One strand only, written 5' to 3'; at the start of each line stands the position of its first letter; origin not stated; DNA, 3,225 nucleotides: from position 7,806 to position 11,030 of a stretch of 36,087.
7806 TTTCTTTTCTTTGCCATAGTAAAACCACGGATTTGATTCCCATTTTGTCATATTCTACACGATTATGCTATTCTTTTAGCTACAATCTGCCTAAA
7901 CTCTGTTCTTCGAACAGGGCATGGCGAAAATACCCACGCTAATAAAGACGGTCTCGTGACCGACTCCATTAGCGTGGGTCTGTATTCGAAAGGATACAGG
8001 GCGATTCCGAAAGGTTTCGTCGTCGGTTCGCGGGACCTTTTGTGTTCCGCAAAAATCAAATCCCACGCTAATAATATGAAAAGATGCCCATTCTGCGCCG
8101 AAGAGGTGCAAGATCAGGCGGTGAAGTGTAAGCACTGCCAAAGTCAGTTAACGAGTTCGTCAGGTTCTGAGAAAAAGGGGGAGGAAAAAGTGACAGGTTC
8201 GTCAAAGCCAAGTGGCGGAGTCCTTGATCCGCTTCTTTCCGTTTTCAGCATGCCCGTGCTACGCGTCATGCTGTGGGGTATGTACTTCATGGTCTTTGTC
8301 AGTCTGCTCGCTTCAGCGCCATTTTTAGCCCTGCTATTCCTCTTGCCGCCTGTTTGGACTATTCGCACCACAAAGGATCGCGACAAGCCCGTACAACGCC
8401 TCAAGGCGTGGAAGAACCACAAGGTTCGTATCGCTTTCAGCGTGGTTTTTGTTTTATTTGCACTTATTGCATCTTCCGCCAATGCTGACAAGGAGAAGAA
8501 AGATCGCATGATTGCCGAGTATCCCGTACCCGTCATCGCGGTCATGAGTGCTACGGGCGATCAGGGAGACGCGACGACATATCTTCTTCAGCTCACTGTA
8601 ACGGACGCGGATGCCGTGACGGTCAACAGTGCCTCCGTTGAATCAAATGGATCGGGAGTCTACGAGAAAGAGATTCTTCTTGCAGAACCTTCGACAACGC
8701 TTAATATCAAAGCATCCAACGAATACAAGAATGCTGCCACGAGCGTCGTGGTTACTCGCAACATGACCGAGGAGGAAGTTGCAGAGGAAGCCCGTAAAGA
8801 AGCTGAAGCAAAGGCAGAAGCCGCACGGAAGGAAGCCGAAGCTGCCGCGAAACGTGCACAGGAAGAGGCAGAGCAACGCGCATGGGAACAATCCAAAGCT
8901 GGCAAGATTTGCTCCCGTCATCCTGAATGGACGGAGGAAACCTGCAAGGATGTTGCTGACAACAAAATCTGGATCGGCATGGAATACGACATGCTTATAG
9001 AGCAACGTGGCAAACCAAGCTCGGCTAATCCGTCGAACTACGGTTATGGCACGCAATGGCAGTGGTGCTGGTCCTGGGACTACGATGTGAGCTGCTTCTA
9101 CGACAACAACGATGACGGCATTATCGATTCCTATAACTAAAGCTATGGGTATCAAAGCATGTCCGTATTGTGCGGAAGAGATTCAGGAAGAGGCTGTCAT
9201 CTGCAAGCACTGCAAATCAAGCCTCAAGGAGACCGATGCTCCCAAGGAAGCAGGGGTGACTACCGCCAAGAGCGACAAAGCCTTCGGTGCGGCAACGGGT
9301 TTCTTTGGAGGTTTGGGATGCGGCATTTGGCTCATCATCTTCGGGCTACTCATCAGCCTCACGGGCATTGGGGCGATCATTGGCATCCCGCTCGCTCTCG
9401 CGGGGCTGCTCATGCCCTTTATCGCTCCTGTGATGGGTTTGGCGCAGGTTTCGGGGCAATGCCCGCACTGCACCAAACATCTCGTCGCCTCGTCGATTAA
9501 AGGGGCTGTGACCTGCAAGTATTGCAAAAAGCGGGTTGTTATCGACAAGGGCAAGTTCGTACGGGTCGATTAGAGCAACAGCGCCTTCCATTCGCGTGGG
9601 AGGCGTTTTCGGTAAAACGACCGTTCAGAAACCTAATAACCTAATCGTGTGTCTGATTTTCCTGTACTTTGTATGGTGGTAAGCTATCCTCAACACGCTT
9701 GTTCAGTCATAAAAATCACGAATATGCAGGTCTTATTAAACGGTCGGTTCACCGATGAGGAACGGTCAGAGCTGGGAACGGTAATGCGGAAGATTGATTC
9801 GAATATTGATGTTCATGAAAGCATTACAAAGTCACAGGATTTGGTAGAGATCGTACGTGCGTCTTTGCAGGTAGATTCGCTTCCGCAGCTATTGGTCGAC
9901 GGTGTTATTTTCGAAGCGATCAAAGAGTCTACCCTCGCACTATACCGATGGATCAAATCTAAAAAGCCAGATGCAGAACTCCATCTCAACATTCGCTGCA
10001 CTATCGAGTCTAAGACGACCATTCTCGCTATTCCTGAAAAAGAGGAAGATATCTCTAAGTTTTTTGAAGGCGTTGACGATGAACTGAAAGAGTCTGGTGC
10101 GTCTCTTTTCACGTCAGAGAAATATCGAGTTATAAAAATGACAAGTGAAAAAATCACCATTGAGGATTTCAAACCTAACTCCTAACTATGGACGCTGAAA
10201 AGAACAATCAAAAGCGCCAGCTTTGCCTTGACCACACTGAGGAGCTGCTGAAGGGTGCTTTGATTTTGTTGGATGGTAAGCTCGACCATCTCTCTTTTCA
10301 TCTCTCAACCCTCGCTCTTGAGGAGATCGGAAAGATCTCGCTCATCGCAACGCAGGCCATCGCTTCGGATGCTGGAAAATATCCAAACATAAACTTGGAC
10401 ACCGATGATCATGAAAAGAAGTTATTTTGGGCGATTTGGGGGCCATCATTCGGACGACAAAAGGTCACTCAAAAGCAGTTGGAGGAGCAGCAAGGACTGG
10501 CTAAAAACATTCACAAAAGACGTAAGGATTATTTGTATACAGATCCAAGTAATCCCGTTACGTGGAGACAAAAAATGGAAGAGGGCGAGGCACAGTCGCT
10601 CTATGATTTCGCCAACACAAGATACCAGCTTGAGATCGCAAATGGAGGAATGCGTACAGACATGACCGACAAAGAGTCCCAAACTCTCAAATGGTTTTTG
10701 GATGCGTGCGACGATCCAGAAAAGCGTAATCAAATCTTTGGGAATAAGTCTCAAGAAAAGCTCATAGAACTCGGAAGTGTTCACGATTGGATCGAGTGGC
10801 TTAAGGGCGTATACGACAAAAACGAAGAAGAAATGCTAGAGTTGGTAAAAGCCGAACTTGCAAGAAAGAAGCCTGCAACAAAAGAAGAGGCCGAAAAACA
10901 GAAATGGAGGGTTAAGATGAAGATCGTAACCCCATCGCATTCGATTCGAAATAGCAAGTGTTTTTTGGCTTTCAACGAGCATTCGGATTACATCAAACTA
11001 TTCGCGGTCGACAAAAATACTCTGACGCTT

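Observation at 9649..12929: Four-gene cassette pairing an AbiV-like HEPN protein with a VRR-NUC nuclease: candidate undescribed anti-phage system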

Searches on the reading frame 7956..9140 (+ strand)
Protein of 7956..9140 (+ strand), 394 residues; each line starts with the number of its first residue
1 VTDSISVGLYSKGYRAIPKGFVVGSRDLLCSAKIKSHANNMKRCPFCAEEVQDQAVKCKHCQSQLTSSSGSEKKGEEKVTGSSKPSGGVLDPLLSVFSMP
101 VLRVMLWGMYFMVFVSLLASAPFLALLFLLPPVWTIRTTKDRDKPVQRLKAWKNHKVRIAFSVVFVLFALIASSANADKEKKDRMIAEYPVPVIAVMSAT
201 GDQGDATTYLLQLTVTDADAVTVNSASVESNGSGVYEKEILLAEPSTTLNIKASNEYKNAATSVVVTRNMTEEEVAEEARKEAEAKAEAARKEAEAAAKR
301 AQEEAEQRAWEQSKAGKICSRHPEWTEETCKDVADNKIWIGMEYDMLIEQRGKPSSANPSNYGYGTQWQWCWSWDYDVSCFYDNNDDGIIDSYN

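Call 10: search_protein_families(library=pfam, proteins=[window:7956-9140:+], max_evalue=0.01)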
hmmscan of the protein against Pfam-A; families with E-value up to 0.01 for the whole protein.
window:7956-9140:+ (394 aa): 2 families
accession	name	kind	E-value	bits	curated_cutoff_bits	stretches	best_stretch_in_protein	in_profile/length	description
PF13248.11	Zn_ribbon_3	-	9.1e-05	22.2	27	1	41-63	2-24/26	zinc-ribbon domain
PF09136.16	Glucodextran_B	-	0.0007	19.9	27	1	206-264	16-76/83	Glucodextranase, domain B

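Call 90: search_protein_families(library=phrogs, proteins=[window:7956-9140:+], max_evalue=0.01)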
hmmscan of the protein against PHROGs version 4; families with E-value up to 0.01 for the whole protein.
window:7956-9140:+ (394 aa): 7 families
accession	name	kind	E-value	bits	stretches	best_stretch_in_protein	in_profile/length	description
phrog_8436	-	unknown function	7.9e-12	46.2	1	35-78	57-100/110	-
phrog_8032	-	unknown function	1.3e-10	42.7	1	29-76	62-108/173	-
phrog_31852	-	unknown function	1.4e-07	32.9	1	32-66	85-119/121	-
phrog_23817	-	unknown function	9.3e-07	29.9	1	40-68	4-32/110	-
phrog_1788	-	unknown function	1.1e-06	29.8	1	35-66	11-42/133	-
phrog_38854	-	unknown function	7.8e-05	23.2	1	33-63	183-213/217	-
phrog_6586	-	unknown function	0.0027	18.6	1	43-76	5-38/129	-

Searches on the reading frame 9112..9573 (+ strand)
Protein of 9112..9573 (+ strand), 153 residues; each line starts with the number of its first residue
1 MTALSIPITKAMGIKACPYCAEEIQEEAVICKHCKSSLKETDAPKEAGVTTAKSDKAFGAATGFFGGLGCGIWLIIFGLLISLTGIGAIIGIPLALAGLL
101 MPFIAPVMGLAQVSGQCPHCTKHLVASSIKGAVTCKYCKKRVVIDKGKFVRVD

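Call 10: search_protein_families(library=pfam, proteins=[window:9112-9573:+], max_evalue=0.01)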
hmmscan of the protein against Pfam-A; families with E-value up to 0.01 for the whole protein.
window:9112-9573:+ (153 aa): 6 families
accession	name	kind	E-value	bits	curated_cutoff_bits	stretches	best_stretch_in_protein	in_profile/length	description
PF12773.13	DZR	-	3.5e-05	24.3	27.3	1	17-39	1-23/45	Double zinc ribbon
PF13248.11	Zn_ribbon_3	-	0.00016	21.4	27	1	15-34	3-22/26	zinc-ribbon domain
PF18912.6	DZR_2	-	0.00052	20.2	27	1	16-42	9-35/56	Double zinc ribbon domain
PF01155.25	HypA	-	0.00063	20.2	28.9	0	8-47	64-105/112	Hydrogenase/urease nickel incorporation, metallochaperone, hypA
PF17319.7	DUF5362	-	0.0017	18.7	25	1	70-107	11-48/94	Family of unknown function (DUF5362)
PF10601.15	zf-LITAF-like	-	0.0079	16.8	23.8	0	14-39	42-67/70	LITAF-like zinc ribbon domain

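Call 90: search_protein_families(library=phrogs, proteins=[window:9112-9573:+], max_evalue=0.01)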
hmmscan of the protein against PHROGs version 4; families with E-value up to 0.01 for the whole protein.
window:9112-9573:+ (153 aa): 11 families
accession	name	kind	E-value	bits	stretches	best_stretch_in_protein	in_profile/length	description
phrog_8032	-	unknown function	1.4e-11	45.9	1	14-51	73-110/173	-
phrog_8436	-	unknown function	1.1e-10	42.6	1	11-46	60-95/110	-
phrog_10121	-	unknown function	7.6e-08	33.5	1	71-145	36-106/109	-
phrog_1788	-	unknown function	3.7e-06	28.1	1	13-43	16-46/133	-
phrog_23817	-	unknown function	4.8e-06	27.6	1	14-72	5-39/110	-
phrog_31852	-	unknown function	1.4e-05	26.5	1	14-41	94-121/121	-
phrog_4852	-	unknown function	0.00014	22.6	1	12-53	11-53/194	-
phrog_5602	-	unknown function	0.0012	19.5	0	116-145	20-55/60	-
phrog_38854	-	unknown function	0.0057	17.1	1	13-37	190-214/217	-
phrog_13819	-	DNA, RNA and nucleotide metabolism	0.0061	17.5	1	113-144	22-53/62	gpCom control of modification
phrog_9700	-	unknown function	0.0062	16.5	0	12-53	4-45/483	-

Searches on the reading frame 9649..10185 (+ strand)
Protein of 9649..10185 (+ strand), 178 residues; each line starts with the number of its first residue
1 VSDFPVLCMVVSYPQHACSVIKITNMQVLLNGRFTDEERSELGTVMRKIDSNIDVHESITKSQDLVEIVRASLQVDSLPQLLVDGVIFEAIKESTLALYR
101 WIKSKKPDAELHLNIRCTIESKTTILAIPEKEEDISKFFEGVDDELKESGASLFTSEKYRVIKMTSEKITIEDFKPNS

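Call 4: search_protein_families(library=pfam, proteins=[window:9649-10185:+], max_evalue=1)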
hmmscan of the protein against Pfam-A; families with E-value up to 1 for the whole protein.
window:9649-10185:+ (178 aa): 2 families
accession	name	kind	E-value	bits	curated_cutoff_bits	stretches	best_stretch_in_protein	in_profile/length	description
PF19956.5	EAD2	-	0.11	13.2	23.8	1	45-84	23-61/81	Effector-associated domain 2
PF13192.12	Thioredoxin_3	-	0.12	12.9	24.8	1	45-87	19-59/76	Thioredoxin domain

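Call 5: search_protein_families(library=padloc, proteins=[window:9649-10185:+], max_evalue=1)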
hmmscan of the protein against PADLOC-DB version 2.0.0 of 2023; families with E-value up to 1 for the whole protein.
window:9649-10185:+ (178 aa): 0 families

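Call 6: search_protein_families(library=ncbifam, proteins=[window:9649-10185:+], max_evalue=1)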
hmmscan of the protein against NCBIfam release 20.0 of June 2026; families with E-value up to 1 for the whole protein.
window:9649-10185:+ (178 aa): 0 families

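Call 55: search_protein_representatives(protein=window:9724-10185:+)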
Query: 153 residues. Proteins with E-value up to 0.001 (for the whole library): 8; up to 1e-10: 2; up to 1e-30: 1. The best 8 are listed.
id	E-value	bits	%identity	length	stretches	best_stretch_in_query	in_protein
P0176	5.9e-91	317.9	100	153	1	1-153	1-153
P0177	3.5e-11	59.5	35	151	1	1-116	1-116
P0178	4.7e-06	42.9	31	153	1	2-114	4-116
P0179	1.9e-05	41.0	34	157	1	3-110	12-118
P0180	1.2e-04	38.3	32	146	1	1-124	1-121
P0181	2.5e-04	37.4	32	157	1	2-97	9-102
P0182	4.8e-04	36.4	27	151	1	1-126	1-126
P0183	7.4e-04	35.8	29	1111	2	41-86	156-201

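Call 78: find_encoding_contigs(protein=P0177, flank=6000, max_places=3)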
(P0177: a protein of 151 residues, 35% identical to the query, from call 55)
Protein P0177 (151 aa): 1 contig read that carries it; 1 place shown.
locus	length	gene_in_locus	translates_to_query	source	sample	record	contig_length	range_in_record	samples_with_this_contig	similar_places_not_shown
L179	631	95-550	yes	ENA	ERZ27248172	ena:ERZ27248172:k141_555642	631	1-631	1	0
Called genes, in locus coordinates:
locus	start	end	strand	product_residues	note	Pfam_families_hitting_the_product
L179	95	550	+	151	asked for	-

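Call 79: find_encoding_contigs(protein=P0178, flank=6000, max_places=4)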
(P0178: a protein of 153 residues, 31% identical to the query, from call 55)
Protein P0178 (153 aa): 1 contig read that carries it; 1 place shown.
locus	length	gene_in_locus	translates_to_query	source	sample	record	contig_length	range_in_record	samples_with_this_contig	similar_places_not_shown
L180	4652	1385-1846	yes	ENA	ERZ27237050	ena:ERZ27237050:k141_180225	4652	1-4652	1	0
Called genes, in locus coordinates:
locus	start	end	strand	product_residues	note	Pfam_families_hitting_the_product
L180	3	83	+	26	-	?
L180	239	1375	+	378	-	PF13784:Fic_N, PF02661:Fic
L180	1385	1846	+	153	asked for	-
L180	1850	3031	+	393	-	PF01420:Methylase_S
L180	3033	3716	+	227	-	PF13643:DUF4145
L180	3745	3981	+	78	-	-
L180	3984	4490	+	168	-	-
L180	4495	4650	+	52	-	?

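Call 90: search_protein_families(library=phrogs, proteins=[window:9724-10185:+], max_evalue=0.01)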
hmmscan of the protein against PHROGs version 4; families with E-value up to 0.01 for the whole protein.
window:9724-10185:+ (153 aa): 1 family
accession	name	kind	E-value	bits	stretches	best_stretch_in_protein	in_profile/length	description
phrog_19078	-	unknown function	0.0091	16.7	0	22-110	58-145/166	-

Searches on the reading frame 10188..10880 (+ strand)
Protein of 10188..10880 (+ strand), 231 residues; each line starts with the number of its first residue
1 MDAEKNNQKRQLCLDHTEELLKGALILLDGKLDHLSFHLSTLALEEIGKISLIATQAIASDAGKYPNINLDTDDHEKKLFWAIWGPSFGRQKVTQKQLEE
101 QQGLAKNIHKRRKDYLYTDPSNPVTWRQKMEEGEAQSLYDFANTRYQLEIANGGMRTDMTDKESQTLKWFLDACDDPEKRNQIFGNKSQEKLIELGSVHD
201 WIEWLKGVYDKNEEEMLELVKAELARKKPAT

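Call 88: search_solved_structures(query=window:10188-10880:+, max_evalue=10, show_alignments=3)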
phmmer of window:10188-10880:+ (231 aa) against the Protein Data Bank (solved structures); distinct sequences matched with E-value up to 10: 7.
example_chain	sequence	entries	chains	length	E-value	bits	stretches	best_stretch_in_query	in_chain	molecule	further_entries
3fy6_A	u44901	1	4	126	0.023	17.5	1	147-220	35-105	Integron cassette protein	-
1o5l_A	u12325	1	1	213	0.068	16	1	14-74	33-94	transcriptional regulator, crp family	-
7w2o_C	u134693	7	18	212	1.3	11.8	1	160-226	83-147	Probable transcriptional regulator | TetR family transcriptional regulator | Putative transcriptional regulator, TetR family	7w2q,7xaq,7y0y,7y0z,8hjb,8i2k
9zgf_C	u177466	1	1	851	2.1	11.1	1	62-112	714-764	Replication origin-binding protein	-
9hgj_A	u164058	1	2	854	2.1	11.1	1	62-112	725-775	Replication origin-binding protein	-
9hgi_A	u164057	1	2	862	2.1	11.1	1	62-112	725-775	Replication origin-binding protein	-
9vjh_A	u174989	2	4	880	2.2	11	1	62-112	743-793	Replication origin-binding protein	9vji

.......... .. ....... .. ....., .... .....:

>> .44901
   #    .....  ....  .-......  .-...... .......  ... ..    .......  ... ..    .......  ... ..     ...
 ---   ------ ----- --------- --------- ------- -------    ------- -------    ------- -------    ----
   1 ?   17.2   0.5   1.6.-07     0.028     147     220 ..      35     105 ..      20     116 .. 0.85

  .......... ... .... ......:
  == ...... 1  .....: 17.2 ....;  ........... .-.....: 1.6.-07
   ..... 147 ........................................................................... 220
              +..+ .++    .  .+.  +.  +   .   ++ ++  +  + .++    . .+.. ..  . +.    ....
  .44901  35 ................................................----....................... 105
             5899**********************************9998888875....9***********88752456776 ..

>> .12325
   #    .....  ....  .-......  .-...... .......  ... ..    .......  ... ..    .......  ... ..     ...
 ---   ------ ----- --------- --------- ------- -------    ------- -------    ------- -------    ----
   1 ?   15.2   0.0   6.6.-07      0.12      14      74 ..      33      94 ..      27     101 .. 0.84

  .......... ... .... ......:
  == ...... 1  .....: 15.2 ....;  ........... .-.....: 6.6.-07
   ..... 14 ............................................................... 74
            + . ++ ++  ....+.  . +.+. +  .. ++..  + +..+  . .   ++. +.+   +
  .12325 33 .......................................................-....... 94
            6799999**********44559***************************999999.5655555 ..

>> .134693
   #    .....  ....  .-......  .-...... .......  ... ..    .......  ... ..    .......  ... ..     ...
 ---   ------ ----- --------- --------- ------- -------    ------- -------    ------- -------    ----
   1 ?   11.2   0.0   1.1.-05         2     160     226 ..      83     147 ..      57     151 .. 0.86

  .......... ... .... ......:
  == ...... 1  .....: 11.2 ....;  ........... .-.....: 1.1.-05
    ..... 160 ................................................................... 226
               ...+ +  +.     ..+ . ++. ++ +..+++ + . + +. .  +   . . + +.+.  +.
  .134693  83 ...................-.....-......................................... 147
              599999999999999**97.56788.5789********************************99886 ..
